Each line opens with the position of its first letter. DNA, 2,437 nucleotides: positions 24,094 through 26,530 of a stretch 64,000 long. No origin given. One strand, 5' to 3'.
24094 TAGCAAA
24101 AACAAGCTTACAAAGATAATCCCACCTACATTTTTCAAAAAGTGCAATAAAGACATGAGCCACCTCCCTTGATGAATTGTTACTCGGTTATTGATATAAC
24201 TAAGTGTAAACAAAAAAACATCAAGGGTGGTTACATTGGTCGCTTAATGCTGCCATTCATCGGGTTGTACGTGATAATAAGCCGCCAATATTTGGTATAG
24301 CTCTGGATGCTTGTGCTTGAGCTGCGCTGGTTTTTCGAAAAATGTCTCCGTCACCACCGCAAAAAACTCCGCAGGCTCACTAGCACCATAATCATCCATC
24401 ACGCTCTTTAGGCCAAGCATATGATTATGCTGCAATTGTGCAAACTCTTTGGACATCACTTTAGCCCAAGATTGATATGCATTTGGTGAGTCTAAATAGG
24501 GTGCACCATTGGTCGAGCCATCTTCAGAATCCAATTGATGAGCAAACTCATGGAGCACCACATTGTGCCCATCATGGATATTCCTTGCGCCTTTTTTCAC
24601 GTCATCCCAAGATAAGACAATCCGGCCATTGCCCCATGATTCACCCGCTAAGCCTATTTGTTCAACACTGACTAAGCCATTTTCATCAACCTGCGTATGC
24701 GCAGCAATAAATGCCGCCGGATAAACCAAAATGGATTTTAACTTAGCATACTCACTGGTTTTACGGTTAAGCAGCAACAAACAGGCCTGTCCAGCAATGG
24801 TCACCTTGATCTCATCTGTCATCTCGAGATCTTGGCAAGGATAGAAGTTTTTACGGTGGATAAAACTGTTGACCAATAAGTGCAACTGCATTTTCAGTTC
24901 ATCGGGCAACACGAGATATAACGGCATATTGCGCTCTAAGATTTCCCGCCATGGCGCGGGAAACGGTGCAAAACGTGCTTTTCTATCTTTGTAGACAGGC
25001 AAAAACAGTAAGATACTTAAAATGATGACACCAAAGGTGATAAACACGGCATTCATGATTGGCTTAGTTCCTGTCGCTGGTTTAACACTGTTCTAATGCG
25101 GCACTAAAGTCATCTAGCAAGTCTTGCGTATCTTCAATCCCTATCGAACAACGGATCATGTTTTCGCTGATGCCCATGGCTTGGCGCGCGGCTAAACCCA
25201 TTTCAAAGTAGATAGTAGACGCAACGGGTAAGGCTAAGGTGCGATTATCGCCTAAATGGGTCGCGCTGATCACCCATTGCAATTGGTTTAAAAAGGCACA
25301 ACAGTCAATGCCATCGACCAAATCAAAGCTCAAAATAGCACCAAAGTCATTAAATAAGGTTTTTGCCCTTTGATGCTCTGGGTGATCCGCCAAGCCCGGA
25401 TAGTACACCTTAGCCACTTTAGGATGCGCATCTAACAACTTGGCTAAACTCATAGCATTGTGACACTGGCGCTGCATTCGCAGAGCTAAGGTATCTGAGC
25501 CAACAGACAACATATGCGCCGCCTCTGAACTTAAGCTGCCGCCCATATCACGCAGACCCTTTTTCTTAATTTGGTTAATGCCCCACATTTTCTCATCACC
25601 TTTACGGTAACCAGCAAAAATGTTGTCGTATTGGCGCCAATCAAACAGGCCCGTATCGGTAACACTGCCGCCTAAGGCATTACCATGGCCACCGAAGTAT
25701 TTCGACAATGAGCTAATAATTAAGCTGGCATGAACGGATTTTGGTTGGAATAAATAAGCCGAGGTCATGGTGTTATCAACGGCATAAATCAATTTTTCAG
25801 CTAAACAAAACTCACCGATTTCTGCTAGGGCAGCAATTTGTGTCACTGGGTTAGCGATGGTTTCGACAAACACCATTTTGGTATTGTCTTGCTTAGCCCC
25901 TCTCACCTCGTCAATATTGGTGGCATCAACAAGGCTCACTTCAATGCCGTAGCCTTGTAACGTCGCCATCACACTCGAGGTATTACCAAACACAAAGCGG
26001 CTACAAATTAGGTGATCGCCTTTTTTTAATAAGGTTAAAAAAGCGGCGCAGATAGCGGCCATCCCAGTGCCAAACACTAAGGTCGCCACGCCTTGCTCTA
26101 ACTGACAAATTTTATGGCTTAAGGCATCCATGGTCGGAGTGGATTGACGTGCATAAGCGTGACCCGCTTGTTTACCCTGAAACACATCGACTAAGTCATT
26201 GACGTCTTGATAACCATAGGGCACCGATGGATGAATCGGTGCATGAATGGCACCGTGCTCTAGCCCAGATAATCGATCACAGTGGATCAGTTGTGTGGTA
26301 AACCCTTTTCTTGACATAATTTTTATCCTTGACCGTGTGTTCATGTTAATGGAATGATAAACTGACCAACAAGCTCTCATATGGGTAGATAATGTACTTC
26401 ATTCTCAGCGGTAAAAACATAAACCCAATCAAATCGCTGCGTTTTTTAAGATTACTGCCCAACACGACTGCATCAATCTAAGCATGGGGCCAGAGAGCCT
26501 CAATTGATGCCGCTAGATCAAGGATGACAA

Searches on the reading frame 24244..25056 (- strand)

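Call 92: search_protein_families(library=pfam, proteins=[window:24244-25056:-], max_evalue=0.0001)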
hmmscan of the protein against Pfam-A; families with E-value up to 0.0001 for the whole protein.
window:24244-25056:- (270 aa): 1 family
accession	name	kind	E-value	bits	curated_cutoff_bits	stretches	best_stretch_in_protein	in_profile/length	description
PF06167.18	Peptidase_M90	-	1.2e-88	297.2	26.2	1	23-262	6-243/243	Glucose-regulated metallo-peptidase M90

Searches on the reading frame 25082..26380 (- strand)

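Call 92: search_protein_families(library=pfam, proteins=[window:25082-26380:-], max_evalue=0.0001)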
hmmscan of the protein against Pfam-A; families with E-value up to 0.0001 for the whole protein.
window:25082-26380:- (432 aa): 2 families
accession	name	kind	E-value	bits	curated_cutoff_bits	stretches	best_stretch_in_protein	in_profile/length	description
PF01053.26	Cys_Met_Meta_PP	-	1.5e-95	320.4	27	1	29-430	2-381/381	Cys/Met metabolism PLP-dependent enzyme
PF00155.27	Aminotran_1_2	-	2.1e-05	24.3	19.7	1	84-234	44-226/361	Aminotransferase class I and II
